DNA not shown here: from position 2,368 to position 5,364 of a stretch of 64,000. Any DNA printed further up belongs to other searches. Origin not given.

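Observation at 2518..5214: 898-aa T9SS cargo made almost entirely of about 13 tandem divergent PD40/TolB-like blades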

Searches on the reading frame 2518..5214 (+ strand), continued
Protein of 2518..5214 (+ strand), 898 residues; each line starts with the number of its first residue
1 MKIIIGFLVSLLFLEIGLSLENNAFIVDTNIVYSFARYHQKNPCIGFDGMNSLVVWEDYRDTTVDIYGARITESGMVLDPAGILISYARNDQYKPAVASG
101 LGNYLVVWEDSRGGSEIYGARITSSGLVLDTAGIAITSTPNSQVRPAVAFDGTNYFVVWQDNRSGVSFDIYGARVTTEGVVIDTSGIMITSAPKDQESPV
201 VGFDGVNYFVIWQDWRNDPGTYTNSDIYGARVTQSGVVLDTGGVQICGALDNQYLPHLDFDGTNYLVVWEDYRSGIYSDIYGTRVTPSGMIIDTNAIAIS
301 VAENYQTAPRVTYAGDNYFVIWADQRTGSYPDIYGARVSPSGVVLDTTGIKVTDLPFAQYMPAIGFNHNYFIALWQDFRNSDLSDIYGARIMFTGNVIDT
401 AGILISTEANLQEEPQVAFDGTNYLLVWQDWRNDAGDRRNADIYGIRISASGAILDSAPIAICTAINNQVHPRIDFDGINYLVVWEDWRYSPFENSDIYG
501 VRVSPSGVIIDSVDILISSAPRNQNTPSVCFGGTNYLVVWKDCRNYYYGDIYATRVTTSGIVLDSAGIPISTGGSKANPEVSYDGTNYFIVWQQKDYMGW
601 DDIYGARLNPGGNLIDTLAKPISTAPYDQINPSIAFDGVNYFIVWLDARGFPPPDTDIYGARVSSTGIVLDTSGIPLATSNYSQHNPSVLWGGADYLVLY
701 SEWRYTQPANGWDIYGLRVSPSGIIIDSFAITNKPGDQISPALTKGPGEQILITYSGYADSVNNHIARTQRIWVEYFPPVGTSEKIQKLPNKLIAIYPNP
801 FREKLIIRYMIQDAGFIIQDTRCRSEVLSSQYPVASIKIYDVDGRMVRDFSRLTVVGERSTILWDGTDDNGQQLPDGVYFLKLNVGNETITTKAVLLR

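Call 8: search_protein_families(library=pfam, proteins=[P0002, P0005, P0007, P0045, P0033, P0058], max_evalue=1)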
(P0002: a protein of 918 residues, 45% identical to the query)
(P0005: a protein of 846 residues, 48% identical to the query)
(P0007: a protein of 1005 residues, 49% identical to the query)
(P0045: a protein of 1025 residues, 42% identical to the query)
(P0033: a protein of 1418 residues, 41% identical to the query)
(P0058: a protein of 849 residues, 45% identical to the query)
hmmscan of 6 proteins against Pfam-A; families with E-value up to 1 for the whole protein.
P0002 (918 aa): 7 families
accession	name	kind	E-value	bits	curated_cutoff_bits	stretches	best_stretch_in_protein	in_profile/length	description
PF12396.14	DUF3659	-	4.5e-16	58.9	24.8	0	422-448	33-59/61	Protein of unknown function (DUF3659)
PF18962.6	Por_Secre_tail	-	1.3e-09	38.6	27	1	820-914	1-73/75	Secretion system C-terminal sorting domain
PF18421.7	Peptidase_M23_N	-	1.1e-08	35.3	25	0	64-93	6-35/73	Peptidase family M23 N-terminal domain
PF15746.10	TMEM215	-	0.00011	22.2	27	1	471-540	152-221/225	TMEM215 family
PF22476.1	Ago_N_3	-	0.0015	18.7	27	0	154-178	19-43/60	Argonaute, N-terminal domain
PF13280.12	WYL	-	0.11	13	21.8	0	135-156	39-60/70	WYL domain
PF19847.4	DUF6322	-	0.55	11.2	30.6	0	251-302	3-50/100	Family of unknown function (DUF6322)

P0005 (846 aa): 6 families
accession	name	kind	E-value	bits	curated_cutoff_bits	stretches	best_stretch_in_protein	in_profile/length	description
PF12396.14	DUF3659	-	6.4e-10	39.2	24.8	0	367-395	30-58/61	Protein of unknown function (DUF3659)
PF18421.7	Peptidase_M23_N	-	2.3e-06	27.9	25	0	703-733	6-36/73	Peptidase family M23 N-terminal domain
PF22476.1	Ago_N_3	-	8.1e-06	25.9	27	0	575-601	18-43/60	Argonaute, N-terminal domain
PF17360.7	DUF5386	-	0.00017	22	27.3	0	710-730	16-36/170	Family of unknown function (DUF5386)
PF02700.19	PurS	-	0.078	13.6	22.2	0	277-296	12-31/77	Phosphoribosylformylglycinamidine (FGAM) synthase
PF22692.1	LlgE_F_G_D1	-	0.31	11.7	27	0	258-291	21-53/64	Flagellar hook protein FlgE/F/G D1 domain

P0007 (1005 aa): 9 families
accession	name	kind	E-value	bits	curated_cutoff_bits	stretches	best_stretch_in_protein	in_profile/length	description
PF13860.13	FlgD_ig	-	9.1e-14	51.6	27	1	926-992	8-75/79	FlgD Ig-like domain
PF12396.14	DUF3659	-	2e-12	47.2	24.8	0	407-427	32-52/61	Protein of unknown function (DUF3659)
PF18962.6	Por_Secre_tail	-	1.8e-09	38.2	27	1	920-1001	2-73/75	Secretion system C-terminal sorting domain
PF00148.24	Oxidored_nitro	-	3.9e-06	26.4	28.6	0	473-501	363-391/399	Nitrogenase component 1 type Oxidoreductase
PF13585.12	CHU_C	-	0.001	19.6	27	1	935-992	23-72/86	CHU_C Type IX secretion signal domain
PF18421.7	Peptidase_M23_N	-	0.0011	19.3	25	0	743-783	5-44/73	Peptidase family M23 N-terminal domain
PF10029.15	DUF2271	-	0.0095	16.1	27.3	1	963-994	73-104/136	Predicted periplasmic protein (DUF2271)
PF13448.11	DUF4114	-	0.05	15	27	0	865-920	2-55/85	Domain of unknown function (DUF4114)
PF00385.30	Chromo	-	0.53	10.7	25.1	0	443-458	15-31/53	Chromo (CHRromatin Organisation MOdifier) domain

P0045 (1025 aa): 2 families
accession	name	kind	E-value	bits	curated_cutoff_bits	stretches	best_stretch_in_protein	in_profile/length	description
PF12396.14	DUF3659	-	2.7e-12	46.8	24.8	0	369-393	33-57/61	Protein of unknown function (DUF3659)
PF18421.7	Peptidase_M23_N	-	4.5e-08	33.4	25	0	921-949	6-34/73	Peptidase family M23 N-terminal domain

P0033 (1418 aa): 7 families
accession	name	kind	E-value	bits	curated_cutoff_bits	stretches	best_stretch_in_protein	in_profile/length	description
PF17963.7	Big_9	-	7.4e-16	59.3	23.6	1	1070-1155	1-89/89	Bacterial Ig domain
PF17803.7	Cadherin_4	-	9.2e-13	49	25.1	2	1070-1117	11-63/71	Bacterial cadherin-like domain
PF17892.7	Cadherin_5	-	1.2e-08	35.2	26.5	1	1070-1156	2-97/98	Cadherin-like domain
PF12396.14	DUF3659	-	1.1e-07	32.1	24.8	0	560-582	33-55/61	Protein of unknown function (DUF3659)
PF18911.6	PKD_4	-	3.6e-06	27.4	27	1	1190-1256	16-81/85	PKD domain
PF22888.1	FIMAH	-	0.0016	19.4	24.8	1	1267-1338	6-80/81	FIMAH domain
PF16184.11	Cadherin_3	-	0.068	13.6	25.5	0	1078-1118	7-52/106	Cadherin-like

P0058 (849 aa): 14 families
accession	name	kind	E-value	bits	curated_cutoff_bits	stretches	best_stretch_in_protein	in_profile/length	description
PF12396.14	DUF3659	-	9.2e-15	54.7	24.8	1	490-562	5-54/61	Protein of unknown function (DUF3659)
PF17360.7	DUF5386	-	5.3e-12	46.4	27.3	0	670-697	18-45/170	Family of unknown function (DUF5386)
PF04616.20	Glyco_hydro_43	-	1.3e-10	41.5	32.2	1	94-189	70-169/288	Glycosyl hydrolases family 43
PF18421.7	Peptidase_M23_N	-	1.3e-07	31.9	25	0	79-109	5-35/73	Peptidase family M23 N-terminal domain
PF24700.1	Vein_beta-barrel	-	2.3e-07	31.3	27.7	0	482-510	62-90/122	Vein beta-barrel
PF02700.19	PurS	-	1.1e-06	29.1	22.2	0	335-358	6-29/77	Phosphoribosylformylglycinamidine (FGAM) synthase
PF22122.2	InlK_D2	-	2.5e-05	25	26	0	202-254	22-73/112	Internalin K domain D2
PF13280.12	WYL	-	0.00095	19.6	21.8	0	201-218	38-55/70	WYL domain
PF06442.17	DHFR_2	-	0.0016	18.7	25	0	535-574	39-74/78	R67 dihydrofolate reductase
PF17885.6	Smoa_sbd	-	0.0037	17.8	25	0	356-392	54-90/108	Styrene monooxygenase A putative substrate binding domain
PF24123.1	Myosin_VII_N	-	0.022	15.2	27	0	476-493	6-24/53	Myosin VII N-terminal beta barrel domain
PF20037.4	DUF6440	-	0.058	13.6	26.5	0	417-430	26-39/53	Family of unknown function (DUF6440)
PF21473.3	Ssb-like_OB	-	0.37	11.5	24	0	548-568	42-62/97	Single-stranded DNA binding protein Ssb-like, OB fold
PF17850.7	CysA_C_terminal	-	0.86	10.7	29.7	0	280-310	5-35/43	CysA C-terminal regulatory domain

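Call 11: search_solved_structures(query=A1, max_evalue=1, show_alignments=2)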
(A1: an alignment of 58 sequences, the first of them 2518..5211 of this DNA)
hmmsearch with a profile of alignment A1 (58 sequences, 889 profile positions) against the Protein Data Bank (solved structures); distinct sequences matched with E-value up to 1: 6.
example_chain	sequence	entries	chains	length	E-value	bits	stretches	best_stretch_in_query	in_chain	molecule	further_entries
8glk_D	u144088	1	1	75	0.00016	22.4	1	809-887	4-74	Endonuclease I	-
8glj_D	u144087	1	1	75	0.007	17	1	808-887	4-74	Por secretion system C-terminal sorting domain-containing protein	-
8jou_D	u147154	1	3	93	0.019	15.5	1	86-126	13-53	Virion-associated phage protein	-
7pzj_A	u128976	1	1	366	0.035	14.7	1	769-884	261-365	Lipase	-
8qb1_A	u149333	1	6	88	0.11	13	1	807-886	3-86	Mirolase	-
6gxs_A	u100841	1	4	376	0.55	10.7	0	441-664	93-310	CV39L lectin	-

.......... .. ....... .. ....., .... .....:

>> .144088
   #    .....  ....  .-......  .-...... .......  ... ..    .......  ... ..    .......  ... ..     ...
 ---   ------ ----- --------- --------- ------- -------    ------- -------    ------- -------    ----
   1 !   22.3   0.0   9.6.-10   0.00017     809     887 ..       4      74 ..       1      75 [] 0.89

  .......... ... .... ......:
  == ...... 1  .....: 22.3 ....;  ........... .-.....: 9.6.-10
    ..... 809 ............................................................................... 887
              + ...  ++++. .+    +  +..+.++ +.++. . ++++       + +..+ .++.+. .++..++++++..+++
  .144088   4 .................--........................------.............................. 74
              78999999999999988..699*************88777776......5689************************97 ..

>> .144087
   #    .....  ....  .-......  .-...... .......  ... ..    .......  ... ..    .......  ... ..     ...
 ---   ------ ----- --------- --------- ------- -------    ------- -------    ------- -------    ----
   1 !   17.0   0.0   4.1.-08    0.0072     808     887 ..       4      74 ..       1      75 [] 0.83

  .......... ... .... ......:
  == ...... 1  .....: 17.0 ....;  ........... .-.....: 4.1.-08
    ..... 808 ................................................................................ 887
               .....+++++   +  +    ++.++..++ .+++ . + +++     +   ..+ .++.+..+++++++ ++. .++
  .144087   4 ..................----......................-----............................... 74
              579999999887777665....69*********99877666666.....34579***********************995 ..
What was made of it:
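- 4903..5211 (+): T9SS type A C-terminal sorting domain (residues 796-898), with a low-confidence insertion at 815-830. PDB T9SS CTD chains 8glk_D (E 1.6e-4) and 8glj_D (call 11).
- On T9SS type A cargo (CTD-bearing protein): PDB CTD chains 8glk_D and 8glj_D match (call 11).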

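Call 24: find_encoding_contigs(protein=window:2518-5214:+, flank=10000, max_places=4)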
Protein window:2518-5214:+ (898 aa): 2 contigs read that carry it; 1 place shown.
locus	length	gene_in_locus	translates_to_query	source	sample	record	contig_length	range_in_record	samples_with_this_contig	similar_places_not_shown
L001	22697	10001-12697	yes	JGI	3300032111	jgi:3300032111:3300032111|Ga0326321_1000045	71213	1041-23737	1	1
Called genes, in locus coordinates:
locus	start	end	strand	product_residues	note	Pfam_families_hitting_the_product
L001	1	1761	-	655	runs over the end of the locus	PF07715:Plug, PF00593:TonB_dep_Rec_b-barrel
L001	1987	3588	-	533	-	PF03109:ABC1, PF27536:UbiB_helical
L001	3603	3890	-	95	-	-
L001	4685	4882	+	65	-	-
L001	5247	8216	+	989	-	PF15892:BNR_4 (faint), PF13088:BNR_2 (weak), PF13585:CHU_C (weak), PF13860:FlgD_ig, PF18962:Por_Secre_tail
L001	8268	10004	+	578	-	PF01839:FG-GAP (faint), PF13517:FG-GAP_3 (weak), PF18962:Por_Secre_tail (weak)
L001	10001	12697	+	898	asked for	PF04616:Glyco_hydro_43 (faint), PF12468:LRR_TTSS (faint), PF18962:Por_Secre_tail (weak), PF13860:FlgD_ig (weak)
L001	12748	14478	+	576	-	PF01839:FG-GAP (faint), PF13517:FG-GAP_3 (faint), PF18962:Por_Secre_tail (weak)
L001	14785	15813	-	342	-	PF18152:DAHP_snth_FXD, PF00793:DAHP_synth_1, PF03102:NeuB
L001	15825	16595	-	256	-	PF00290:Trp_syntA, PF00977:His_biosynth (faint)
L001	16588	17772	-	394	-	PF00291:PALP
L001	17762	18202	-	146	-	PF01220:DHquinase_II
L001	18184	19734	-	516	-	PF01202:SKI, PF13238:AAA_18, PF00465:Fe-ADH (weak), PF13685:Fe-ADH_2, PF01761:DHQ_synthase, PF24621:DHQS_C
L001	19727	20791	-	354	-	PF01264:Chorismate_synt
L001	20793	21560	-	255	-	PF08501:Shikimate_dh_N, PF01488:Shikimate_DH, PF18317:SDH_C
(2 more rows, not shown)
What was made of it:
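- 2518..5214 (+): Whole gene: 898-aa precursor (stop codon included). The same gene is called on JGI contig Ga0326321_1000045 (call 24).
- The gene sits in a run of four T9SS cargo genes (call 24). Neighbouring cargo genes include a BNR/sialidase-like protein (call 24).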

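Call 25: predict_structure(alignment_id=A1)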
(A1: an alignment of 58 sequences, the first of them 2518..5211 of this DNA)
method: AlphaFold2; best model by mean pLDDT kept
length: 898 residues; sequences in the alignment: 58
mean_pLDDT: 89.9   pTM: 0.78
mean pLDDT of the five models: 89.9, 89.6, 89.4, 88.9, 88.7
residues with pLDDT >= 90: 671; 70-90: 149; 50-70: 35; < 50: 43
segments of 3 or more residues with pLDDT < 50: 8-21, 780-788, 815-830
pLDDT, mean of each block of 10 residues (from residue 1): 51 36 80 90 93 95 91 93 92 96 94 94 96 94 97 98 94 97 97 96 98 91 91 98 95 97 98 95 98 97 96 95 95 98 97 94 94 95 94 95 93 96 96 77 95 91 94 98 96 89 97 95 96 97 91 98 97 91 98 92 97 95 94 97 94 79 97 93 94 93 71 93 91 87 90 94 88 80 43 78 86 51 44 81 93 69 92 92 88 89
secondary structure, 60 per line:
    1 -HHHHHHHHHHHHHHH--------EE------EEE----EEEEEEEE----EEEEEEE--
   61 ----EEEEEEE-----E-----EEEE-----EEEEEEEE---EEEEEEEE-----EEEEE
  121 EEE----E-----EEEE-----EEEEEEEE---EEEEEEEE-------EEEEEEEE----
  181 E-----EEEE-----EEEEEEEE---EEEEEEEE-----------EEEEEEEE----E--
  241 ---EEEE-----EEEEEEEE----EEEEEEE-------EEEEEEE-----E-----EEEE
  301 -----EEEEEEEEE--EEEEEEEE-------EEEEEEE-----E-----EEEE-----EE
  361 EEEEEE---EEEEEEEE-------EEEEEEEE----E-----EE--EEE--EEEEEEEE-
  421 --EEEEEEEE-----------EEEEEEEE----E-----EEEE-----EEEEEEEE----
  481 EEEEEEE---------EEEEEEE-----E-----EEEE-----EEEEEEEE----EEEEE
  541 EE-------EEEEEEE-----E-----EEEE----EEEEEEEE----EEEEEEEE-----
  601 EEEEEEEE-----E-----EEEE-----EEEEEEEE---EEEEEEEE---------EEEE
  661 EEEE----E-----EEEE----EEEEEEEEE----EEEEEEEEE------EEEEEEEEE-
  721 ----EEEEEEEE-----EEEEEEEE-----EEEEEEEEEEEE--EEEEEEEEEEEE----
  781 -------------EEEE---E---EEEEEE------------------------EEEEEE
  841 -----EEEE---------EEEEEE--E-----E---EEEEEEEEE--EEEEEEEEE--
elements in order (helices of 4 or more, strands of 3 or more residues): H2-16 E33-35 E40-47 E52-58 E65-71 E83-86 E92-99 E103-110 E116-123 E134-137 E143-150 E154-161 E169-176 E187-190 E196-203 E207-214 E226-233 E244-247 E253-260 E265-271 E279-285 E297-300 E306-314 E317-324 E332-338 E350-353 E359-366 E370-377 E385-392 E407-409 E412-419 E423-430 E442-449 E460-463 E469-476 E481-487 E497-503 E515-518 E524-531 E536-542 E550-556 E568-571 E576-583 E588-595 E601-608 E620-623 E629-636 E640-647 E657-664 E675-678 E683-691 E696-704 E711-719 E725-732 E738-745 E751-762 E765-776 E794-797 E805-810 E835-840 E846-849 E859-864 E877-885 E888-896
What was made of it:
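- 2518..2580 (+): Probable Sec signal peptide (residues 1 to about 21, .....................). AF2 models a low-confidence helix at 2-16 (call 25).
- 2587..2640 (+): N-terminal half unit (residues 24-41) supplying one extra strand. AF2 models a strand at 33-35 (call 25).
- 3757..4740 (+): Units 8-13, canonical blades of the inferred second propeller. AF2 models four strands per unit (call 25).
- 4741..4851 (+): Degenerate 14th unit (residues 742-778) completing blade 14. AF2 models strands at 738-745, 751-762 and 765-776 (call 25).
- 4852..4902 (+): Flexible linker (residues 779-795). pLDDT below 50 at 780-788 (call 25).
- On T9SS type A cargo (CTD-bearing protein): A hydrophobic N-terminus (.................) is modelled as a low-confidence helix (call 25).
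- Fold: the AF2 model has pLDDT 89.9 and pTM 0.78, with four strands per unit (call 25).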
